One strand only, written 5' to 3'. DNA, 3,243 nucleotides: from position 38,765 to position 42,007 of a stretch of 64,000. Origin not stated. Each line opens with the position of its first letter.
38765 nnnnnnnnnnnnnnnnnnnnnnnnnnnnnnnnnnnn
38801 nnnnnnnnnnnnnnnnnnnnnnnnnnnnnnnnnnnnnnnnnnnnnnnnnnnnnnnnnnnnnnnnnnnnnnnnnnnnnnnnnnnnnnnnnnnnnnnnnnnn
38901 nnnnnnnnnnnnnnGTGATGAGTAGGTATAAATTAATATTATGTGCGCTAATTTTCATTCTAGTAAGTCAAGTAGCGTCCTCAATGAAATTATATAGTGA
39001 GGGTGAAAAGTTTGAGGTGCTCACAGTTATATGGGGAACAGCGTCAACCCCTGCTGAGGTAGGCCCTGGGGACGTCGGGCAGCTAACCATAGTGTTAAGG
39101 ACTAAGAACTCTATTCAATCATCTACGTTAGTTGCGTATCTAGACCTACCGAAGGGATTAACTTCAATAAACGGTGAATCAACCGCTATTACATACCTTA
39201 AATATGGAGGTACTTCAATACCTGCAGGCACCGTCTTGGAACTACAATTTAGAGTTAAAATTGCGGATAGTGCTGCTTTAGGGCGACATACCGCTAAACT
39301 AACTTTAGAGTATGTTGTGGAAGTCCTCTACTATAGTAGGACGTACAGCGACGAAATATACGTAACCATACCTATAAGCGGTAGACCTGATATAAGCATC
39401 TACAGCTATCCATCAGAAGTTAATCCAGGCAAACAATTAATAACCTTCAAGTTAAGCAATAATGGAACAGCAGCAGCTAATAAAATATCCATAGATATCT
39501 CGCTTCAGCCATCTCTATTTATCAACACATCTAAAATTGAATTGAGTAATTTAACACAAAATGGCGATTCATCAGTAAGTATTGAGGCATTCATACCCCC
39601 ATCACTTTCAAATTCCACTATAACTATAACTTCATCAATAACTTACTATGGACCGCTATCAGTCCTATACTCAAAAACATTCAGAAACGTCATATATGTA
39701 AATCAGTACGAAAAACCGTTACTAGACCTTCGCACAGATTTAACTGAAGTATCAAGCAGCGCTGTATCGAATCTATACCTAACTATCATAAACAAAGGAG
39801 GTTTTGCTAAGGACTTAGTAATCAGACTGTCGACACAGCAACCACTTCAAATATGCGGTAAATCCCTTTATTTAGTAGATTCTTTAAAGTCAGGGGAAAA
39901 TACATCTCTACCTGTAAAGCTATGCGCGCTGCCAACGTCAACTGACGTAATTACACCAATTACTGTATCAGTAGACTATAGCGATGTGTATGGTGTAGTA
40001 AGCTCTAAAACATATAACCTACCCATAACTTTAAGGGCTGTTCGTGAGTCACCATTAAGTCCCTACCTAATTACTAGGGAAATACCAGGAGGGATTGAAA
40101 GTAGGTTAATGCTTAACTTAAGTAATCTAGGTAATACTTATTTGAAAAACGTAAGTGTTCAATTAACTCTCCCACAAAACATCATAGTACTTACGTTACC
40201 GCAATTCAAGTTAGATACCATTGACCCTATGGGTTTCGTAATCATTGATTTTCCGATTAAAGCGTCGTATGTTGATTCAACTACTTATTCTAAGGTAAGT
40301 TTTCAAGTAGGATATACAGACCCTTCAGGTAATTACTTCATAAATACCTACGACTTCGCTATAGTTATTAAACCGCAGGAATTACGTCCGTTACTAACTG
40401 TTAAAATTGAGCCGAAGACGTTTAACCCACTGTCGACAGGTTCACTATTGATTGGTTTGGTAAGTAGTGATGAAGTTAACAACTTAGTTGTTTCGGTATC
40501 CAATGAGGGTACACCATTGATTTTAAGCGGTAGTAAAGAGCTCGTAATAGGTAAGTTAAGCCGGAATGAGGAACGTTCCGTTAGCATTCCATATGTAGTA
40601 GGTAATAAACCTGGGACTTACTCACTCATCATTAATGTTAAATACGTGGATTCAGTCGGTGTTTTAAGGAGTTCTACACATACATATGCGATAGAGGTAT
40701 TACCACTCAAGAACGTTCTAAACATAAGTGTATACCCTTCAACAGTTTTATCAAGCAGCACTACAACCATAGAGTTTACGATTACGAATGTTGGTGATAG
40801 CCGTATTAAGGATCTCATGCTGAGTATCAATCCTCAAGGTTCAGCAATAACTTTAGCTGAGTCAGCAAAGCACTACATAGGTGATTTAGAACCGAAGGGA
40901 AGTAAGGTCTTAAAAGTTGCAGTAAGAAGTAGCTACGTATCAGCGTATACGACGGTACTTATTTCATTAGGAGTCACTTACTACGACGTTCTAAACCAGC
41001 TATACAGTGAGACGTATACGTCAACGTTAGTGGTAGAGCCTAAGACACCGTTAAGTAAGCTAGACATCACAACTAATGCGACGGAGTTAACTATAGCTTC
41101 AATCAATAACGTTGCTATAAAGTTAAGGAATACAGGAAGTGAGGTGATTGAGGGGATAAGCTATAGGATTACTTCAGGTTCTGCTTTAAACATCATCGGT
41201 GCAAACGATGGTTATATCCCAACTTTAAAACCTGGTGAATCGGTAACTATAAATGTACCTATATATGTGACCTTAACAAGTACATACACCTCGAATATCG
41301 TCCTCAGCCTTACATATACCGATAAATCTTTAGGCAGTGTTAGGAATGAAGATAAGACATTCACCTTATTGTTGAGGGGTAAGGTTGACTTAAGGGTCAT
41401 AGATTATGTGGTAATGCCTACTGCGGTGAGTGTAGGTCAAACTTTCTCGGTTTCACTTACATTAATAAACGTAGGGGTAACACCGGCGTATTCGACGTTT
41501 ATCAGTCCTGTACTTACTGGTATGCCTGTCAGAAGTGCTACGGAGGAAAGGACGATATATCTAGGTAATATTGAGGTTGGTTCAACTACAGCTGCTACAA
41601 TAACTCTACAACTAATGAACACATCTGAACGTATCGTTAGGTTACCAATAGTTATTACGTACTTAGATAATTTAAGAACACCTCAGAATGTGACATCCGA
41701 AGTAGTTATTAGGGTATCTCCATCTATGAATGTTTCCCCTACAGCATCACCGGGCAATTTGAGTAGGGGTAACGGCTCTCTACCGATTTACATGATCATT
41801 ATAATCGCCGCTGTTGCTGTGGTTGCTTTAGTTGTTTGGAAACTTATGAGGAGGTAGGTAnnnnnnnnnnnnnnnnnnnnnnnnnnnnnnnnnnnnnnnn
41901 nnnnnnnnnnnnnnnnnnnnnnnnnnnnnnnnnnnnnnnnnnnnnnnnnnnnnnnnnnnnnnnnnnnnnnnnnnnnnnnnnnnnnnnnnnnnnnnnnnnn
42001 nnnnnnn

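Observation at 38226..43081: Operon of MacB/FtsEX-type ABC ATPase, a 980-aa eight-repeat anchored surface protein and an FtsX permease: possible undescribed archaeal envelope machine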

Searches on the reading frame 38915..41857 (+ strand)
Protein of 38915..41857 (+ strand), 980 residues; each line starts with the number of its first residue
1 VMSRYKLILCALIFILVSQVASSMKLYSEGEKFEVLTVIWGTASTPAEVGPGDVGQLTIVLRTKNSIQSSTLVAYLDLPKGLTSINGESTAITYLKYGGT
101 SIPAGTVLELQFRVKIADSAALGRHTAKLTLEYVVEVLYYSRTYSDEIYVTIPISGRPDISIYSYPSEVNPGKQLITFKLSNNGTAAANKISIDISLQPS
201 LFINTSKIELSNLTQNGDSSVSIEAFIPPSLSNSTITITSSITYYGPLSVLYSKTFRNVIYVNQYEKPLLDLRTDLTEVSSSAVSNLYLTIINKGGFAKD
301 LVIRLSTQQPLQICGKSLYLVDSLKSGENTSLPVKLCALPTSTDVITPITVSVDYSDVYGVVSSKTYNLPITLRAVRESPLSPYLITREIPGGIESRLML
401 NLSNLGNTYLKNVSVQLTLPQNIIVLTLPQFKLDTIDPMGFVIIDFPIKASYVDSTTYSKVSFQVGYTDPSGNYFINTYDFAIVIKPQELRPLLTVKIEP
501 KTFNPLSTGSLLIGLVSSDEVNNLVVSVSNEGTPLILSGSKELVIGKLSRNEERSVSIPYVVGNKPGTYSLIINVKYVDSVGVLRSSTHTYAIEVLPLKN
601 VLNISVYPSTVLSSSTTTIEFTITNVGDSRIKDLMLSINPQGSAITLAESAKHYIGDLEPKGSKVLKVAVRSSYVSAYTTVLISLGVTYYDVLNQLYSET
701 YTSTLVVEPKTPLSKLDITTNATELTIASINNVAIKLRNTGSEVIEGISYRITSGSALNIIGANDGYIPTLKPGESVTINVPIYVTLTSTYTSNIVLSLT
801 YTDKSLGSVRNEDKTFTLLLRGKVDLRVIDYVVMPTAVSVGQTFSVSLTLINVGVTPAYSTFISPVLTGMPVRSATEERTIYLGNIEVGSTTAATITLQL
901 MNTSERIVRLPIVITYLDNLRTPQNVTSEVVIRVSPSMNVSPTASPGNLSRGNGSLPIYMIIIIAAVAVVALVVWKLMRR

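Call 3: search_protein_families(library=pfam, proteins=[window:38915-41857:+], max_evalue=0.1)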
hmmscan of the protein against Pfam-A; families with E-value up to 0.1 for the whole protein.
window:38915-41857:+ (980 aa): 6 families
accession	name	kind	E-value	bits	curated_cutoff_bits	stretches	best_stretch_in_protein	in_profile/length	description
PF07705.17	CARDB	-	3.1e-12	47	22.7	2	158-238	2-81/101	CARDB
PF23643.1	TRAPPC13_C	-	4.7e-10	39.9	27.9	2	608-668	1-59/95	Trafficking protein particle complex subunit 13, C-terminal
PF10633.15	NPCBM_assoc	-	1.4e-08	35.2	24.4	0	101-133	45-77/78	NPCBM-associated, NEW3 domain of alpha-galactosidase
PF22544.2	HYDIN_VesB_CFA65-like_Ig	-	0.00037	21.1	25.5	0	610-680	14-80/100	HYDIN/CFA65/VesB-like, Ig-like domain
PF14796.11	AP3B1_C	-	0.02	15.3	27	0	611-664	84-135/148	Clathrin-adaptor complex-3 beta-1 subunit C-terminal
PF05753.20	TRAP_beta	-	0.034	14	22.4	0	837-860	30-53/178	Translocon-associated protein beta (TRAPB)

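Call 4: search_protein_families(library=ncbifam, proteins=[window:38915-41857:+], max_evalue=0.1)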
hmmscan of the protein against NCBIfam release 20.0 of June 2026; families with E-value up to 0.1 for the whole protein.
window:38915-41857:+ (980 aa): 2 families
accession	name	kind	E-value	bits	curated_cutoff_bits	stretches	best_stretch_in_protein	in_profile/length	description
NF038111.1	rhom_dep_M36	equivalog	5.1e-05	20.9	1700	1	731-815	875-960/1315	rhombosortase-dependent M36 family metallopeptidase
NF041740.1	choice_anch_T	equivalog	0.00014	21.1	70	1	169-297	41-175/259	choice-of-anchor T family protein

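Call 6: find_homologous_proteins(query=window:38915-41857:+, max_evalue=0.001)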
Query window:38915-41857:+ (980 aa): 10 proteins with E <= 0.001 among 8000 candidates.
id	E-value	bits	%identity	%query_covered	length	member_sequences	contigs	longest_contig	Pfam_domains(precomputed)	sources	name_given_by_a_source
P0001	0.0e+0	1994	97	100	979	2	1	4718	PF23643.2,PF07705.18,PF10633.16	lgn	-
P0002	0.0e+0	1330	64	100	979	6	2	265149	PF23643.2,PF07705.18,PF10633.16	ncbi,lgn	ncbi:MAG: hypothetical protein QXO98_01100 [Sulfolobales archaeon]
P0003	0.0e+0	1245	59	97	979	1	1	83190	PF23643.2,PF07705.18,PF10633.16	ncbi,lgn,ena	-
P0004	0.0e+0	1241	58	98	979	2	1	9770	PF23643.2,PF07705.18,PF10633.16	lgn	-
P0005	0.0e+0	1241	58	99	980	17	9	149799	PF23643.2,PF07705.18,PF10633.16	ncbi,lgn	ncbi:MAG: hypothetical protein QXT01_00030 [Sulfolobales archaeon]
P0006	0.0e+0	1231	58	100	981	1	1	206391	PF23643.2,PF07705.18,PF10633.16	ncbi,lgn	-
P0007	0.0e+0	1072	55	93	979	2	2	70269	PF07705.18,PF10633.16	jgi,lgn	-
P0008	0.0e+0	1071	54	97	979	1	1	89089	PF07705.18,PF10633.16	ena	-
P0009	0.0e+0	1070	54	97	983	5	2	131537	PF23643.2,PF07705.18,PF10633.16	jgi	-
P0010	0.0e+0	1054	52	97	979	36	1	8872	PF23643.2,PF07705.18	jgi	jgi:hypothetical protein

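Call 8: find_encoding_contigs(protein=P0002, flank=8000, max_places=2)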
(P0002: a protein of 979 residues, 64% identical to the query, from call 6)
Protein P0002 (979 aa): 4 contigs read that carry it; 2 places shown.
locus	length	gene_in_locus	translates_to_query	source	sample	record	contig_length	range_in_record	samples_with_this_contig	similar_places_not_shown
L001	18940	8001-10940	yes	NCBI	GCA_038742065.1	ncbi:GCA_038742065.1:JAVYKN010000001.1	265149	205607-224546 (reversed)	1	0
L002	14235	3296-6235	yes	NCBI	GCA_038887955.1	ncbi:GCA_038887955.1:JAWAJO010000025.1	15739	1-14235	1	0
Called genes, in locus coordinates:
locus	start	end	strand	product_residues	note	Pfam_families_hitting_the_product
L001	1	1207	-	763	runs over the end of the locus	PF14890:Intein_splicing, PF14528:LAGLIDADG_3 (weak), PF07728:AAA_5, PF20030:bpMoxR, PF17868:AAA_lid_8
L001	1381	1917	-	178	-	-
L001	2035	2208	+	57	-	PF01402:RHH_1 (weak)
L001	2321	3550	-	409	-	PF00155:Aminotran_1_2, PF01041:DegT_DnrJ_EryC1, PF00266:Aminotran_5, PF01053:Cys_Met_Meta_PP (weak)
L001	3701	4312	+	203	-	PF00881:Nitroreductase, PF14512:TM1586_NiRdase (faint)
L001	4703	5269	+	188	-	PF00156:Pribosyltran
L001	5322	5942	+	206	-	-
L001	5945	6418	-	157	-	PF22769:DCD, PF00692:dUTPase (weak)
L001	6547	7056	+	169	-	-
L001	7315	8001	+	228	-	PF00005:ABC_tran, PF02463:SMC_N (faint)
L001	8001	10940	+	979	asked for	PF10633:NPCBM_assoc (faint), PF07705:CARDB (faint), PF23643:TRAPPC13_C (faint)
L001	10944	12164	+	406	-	PF12704:MacB_PCD, PF02687:FtsX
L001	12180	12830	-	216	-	PF00702:Hydrolase, PF13419:HAD_2, PF13242:Hydrolase_like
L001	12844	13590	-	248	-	PF09754:PAC2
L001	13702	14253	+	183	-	PF01966:HD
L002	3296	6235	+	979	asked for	PF10633:NPCBM_assoc (faint), PF07705:CARDB (faint), PF23643:TRAPPC13_C (faint)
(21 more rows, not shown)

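Call 9: find_encoding_contigs(protein=P0009, flank=8000, max_places=2)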
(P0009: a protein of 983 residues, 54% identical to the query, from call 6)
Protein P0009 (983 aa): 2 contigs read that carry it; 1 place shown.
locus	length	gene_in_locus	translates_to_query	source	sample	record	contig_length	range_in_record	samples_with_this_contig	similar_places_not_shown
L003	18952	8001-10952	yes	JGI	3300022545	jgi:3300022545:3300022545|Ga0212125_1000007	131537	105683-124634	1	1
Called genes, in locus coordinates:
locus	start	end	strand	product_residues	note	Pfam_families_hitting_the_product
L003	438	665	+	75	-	-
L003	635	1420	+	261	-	PF10130:PIN_2 (weak)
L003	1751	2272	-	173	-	-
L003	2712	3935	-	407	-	PF00155:Aminotran_1_2, PF01041:DegT_DnrJ_EryC1, PF00266:Aminotran_5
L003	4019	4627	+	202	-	PF14512:TM1586_NiRdase (faint), PF00881:Nitroreductase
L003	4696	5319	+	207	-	PF00156:Pribosyltran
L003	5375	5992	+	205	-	-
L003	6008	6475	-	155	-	PF22769:DCD, PF00692:dUTPase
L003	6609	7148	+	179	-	-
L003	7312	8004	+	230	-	PF00005:ABC_tran, PF02463:SMC_N (faint), PF13304:AAA_21 (faint)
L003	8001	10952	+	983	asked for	PF10633:NPCBM_assoc (faint), PF07705:CARDB (faint), PF23643:TRAPPC13_C (faint)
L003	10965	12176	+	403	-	PF12704:MacB_PCD, PF02687:FtsX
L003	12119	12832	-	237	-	PF00702:Hydrolase, PF12710:HAD (weak), PF13419:HAD_2, PF13242:Hydrolase_like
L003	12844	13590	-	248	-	PF09754:PAC2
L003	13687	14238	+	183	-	PF01966:HD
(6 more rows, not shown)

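Call 20: search_solved_structures(query=A1, max_evalue=1)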
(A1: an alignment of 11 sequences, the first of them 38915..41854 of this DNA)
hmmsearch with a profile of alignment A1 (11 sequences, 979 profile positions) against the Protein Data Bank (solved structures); distinct sequences matched with E-value up to 1: 0.

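Call 33: search_protein_representatives(alignment_id=A1)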
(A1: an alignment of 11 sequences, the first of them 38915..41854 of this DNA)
Query: 11 sequences, 979 profile positions. Proteins with E-value up to 0.001 (for the whole library): 1774; up to 1e-10: 515; up to 1e-30: 117. The best 150 are listed.
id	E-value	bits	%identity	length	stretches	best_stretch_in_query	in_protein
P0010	0.0e+00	1721.5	-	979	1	2-979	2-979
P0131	0.0e+00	1034.9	-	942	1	47-979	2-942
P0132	2.0e-157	542.2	-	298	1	682-979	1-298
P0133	6.0e-143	494.2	-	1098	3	464-974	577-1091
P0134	1.0e-122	427.2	-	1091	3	477-972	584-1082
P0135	2.3e-122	426.1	-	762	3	700-979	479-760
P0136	7.8e-113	394.6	-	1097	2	323-979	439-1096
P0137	7.7e-107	374.7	-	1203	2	493-979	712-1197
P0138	2.2e-105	369.9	-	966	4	421-737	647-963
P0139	2.3e-105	369.8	-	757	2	11-533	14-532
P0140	1.5e-99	350.6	-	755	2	601-972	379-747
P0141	1.2e-98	347.6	-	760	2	600-979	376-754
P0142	2.0e-97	343.6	-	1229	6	7-423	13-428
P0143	2.3e-95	336.8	-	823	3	445-969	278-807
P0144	1.4e-88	314.3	-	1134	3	5-684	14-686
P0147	2.2e-84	300.4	-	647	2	603-979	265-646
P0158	4.5e-72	259.7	-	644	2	10-429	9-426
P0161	5.1e-71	256.2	-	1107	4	5-403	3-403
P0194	5.9e-45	169.9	-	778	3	567-975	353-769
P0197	8.9e-44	166.0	-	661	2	5-455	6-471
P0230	9.2e-34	132.8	-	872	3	13-365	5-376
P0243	1.7e-31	125.3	-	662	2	34-499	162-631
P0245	4.4e-31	124.0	-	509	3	712-973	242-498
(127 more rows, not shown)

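Call 40: predict_structure(alignment_id=A1)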
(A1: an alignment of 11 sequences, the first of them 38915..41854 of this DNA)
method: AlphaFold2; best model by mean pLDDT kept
length: 980 residues; sequences in the alignment: 11
mean_pLDDT: 75.9   pTM: 0.34
mean pLDDT of the five models: 75.9, 74.4, 72.5, 71.6, 68.8
residues with pLDDT >= 90: 137; 70-90: 574; 50-70: 171; < 50: 98
segments of 3 or more residues with pLDDT < 50: 1-3, 21-30, 489-492, 853-892, 919-922, 934-961, 977-980
pLDDT, mean of each block of 10 residues (from residue 1): 49 60 42 80 78 87 78 87 85 75 80 87 87 66 79 88 78 84 90 89 87 88 84 87 87 86 81 85 81 88 90 90 89 86 81 84 88 70 83 83 82 88 83 85 89 75 84 77 69 72 81 82 81 73 77 83 79 81 74 74 86 87 85 90 83 88 89 80 89 78 83 75 80 89 83 86 85 88 75 86 67 84 59 59 64 45 34 28 40 56 57 55 58 43 26 36 57 51
secondary structure, 60 per line:
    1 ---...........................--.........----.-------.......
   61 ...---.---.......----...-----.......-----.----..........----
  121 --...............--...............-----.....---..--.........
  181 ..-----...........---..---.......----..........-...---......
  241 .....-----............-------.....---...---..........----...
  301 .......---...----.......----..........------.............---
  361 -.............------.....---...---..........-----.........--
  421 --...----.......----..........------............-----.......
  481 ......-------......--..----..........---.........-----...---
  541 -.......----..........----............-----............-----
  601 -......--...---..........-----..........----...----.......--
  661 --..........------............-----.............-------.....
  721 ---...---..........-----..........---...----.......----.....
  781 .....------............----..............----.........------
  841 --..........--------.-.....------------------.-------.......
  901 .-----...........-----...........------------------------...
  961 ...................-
elements in order (helices of 4 or more, strands of 3 or more residues): H4-30 E33-41 E54-63 E71-77 E82-84 E90-96 E107-116 E123-137 E140-154 E160-164 E172-182 E188-198 E207-213 E218-227 E235-245 E251-262 E270-274 E278-280 E284-293 E298-307 E311-313 E318-324 E329-338 E345-357 E362-374 E381-385 E389-391 E395-404 E410-418 E423-425 E430-436 E441-450 E457-468 E474-486 E494-499 E508-517 E521-529 E535-537 E542-548 E553-562 E567-578 E584-595 E602-607 E610-612 E616-625 E631-640 E645-647 E652-658 E663-672 E679-690 E696-708 E716-720 E724-726 E730-739 E745-754 E758-760 E765-771 E776-785 E792-803 E808-821 E826-834 E843-852 E863-867 E894-901 E907-917 E923-933 H958-979

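Call 45: fold_search(model_id=the predicted structure, library=pdb)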
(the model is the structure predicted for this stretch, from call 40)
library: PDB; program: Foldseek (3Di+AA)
matches with E <= 10: 1890; with E <= 0.001: 407
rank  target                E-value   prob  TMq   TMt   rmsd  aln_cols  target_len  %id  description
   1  7som_D                3.8e-26  1.00  0.19  0.13  37.1      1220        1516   10  Ciliary C2 central pair apparatus isolated from Chlamydomonas reinhardtii (released 2022-04-13)
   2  9ijj_h                3.8e-26  1.00  0.17  0.12  41.1      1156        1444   10  In situ structure of the central apparatus in mouse sperm axoneme. (released 2025-06-04)
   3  7sqc_O0               1.2e-22  1.00  0.18  0.16  73.4      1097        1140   10  Ciliary C1 central pair apparatus isolated from Chlamydomonas reinhardtii (released 2022-04-13)
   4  9ijj_O                4.0e-22  1.00  0.23  0.19  68.2      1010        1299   10  In situ structure of the central apparatus in mouse sperm axoneme. (released 2025-06-04)
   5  9ijj_4I               1.5e-19  1.00  0.22  0.08  85.9       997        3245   12  In situ structure of the central apparatus in mouse sperm axoneme. (released 2025-06-04)
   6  9ijj_4J               1.6e-19  1.00  0.14  0.17  58.2       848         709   12  In situ structure of the central apparatus in mouse sperm axoneme. (released 2025-06-04)
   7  7sqc_2B               5.5e-19  1.00  0.19  0.24  62.3       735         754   11  Ciliary C1 central pair apparatus isolated from Chlamydomonas reinhardtii (released 2022-04-13)
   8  9b4h_A                1.4e-18  1.00  0.17  0.10  44.4      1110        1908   11  Chlamydomonas reinhardtii mastigoneme filament (released 2024-04-10)
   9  7sqc_2A               2.3e-18  1.00  0.19  0.23  44.1       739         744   11  Ciliary C1 central pair apparatus isolated from Chlamydomonas reinhardtii (released 2022-04-13)
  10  9ijj_4H               2.7e-18  1.00  0.15  0.06  55.5      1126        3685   12  In situ structure of the central apparatus in mouse sperm axoneme. (released 2025-06-04)
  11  7s63_A                2.9e-18  1.00  0.23  0.18  51.8      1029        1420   11  Native-form oocyte/egg Alpha-2-Macroglobulin (A2Moo) tetramer (released 2022-01-05)
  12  8ayh_B                3.5e-18  1.00  0.11  0.11  48.2       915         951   10  Structure of Complement C5 in Complex with small molecule inhibitor and CVF (released 2022-12-21)
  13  9u5z_E                6.4e-18  1.00  0.20  0.15  49.0       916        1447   10  C3 convertases zymogen C4b2 in activation state (released 2026-01-14)
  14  9fx2                  1.2e-17  1.00  0.20  0.18  49.1       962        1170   11  Structure of methylamine activated CD109 (released 2025-03-19)
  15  5i5k_A                1.4e-17  1.00  0.22  0.16  49.2      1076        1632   10  Structure of complement C5 in complex with eculizumab (released 2016-03-16)
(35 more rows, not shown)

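Call 53: list_cluster_members(proteins=[P0133, P0135, P0147, P0158, P0161, P0194, P0197, P0230, P0243, P0245])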
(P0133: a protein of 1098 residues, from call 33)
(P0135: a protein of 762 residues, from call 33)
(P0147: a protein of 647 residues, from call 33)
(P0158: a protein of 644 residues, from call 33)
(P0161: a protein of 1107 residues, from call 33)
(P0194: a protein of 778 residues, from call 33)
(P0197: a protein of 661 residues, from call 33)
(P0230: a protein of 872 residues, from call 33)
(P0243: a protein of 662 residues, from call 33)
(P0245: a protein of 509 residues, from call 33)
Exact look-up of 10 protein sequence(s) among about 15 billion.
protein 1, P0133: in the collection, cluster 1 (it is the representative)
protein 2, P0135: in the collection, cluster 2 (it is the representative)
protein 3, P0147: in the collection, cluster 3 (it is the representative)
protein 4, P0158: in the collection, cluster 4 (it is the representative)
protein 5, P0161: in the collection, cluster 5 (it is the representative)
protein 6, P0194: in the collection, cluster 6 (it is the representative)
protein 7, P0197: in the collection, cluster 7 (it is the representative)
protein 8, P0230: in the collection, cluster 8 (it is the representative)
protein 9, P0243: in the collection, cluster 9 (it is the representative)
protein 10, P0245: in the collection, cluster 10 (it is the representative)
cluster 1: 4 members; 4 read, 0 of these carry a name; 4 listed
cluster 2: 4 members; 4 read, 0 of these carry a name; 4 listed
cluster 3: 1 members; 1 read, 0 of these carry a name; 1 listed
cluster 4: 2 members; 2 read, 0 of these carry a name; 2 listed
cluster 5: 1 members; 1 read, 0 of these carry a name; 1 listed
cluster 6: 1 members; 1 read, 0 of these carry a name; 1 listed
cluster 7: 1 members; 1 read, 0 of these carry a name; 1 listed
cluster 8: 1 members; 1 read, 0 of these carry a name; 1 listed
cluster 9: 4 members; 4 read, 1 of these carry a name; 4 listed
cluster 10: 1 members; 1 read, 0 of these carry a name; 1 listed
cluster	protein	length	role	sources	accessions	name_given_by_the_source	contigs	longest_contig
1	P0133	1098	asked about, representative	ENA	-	-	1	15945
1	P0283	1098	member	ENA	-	-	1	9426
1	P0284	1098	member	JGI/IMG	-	-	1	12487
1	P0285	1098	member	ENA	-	-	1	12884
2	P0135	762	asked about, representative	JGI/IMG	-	-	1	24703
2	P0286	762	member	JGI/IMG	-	-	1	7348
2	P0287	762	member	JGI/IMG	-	-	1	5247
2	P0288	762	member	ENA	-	-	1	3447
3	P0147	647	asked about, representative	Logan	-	-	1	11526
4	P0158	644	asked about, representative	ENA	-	-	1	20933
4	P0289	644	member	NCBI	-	-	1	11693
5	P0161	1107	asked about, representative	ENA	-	-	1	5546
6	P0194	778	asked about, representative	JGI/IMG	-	-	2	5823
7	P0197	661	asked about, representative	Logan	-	-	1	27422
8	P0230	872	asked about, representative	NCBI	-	-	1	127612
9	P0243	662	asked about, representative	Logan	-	-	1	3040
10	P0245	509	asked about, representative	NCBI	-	-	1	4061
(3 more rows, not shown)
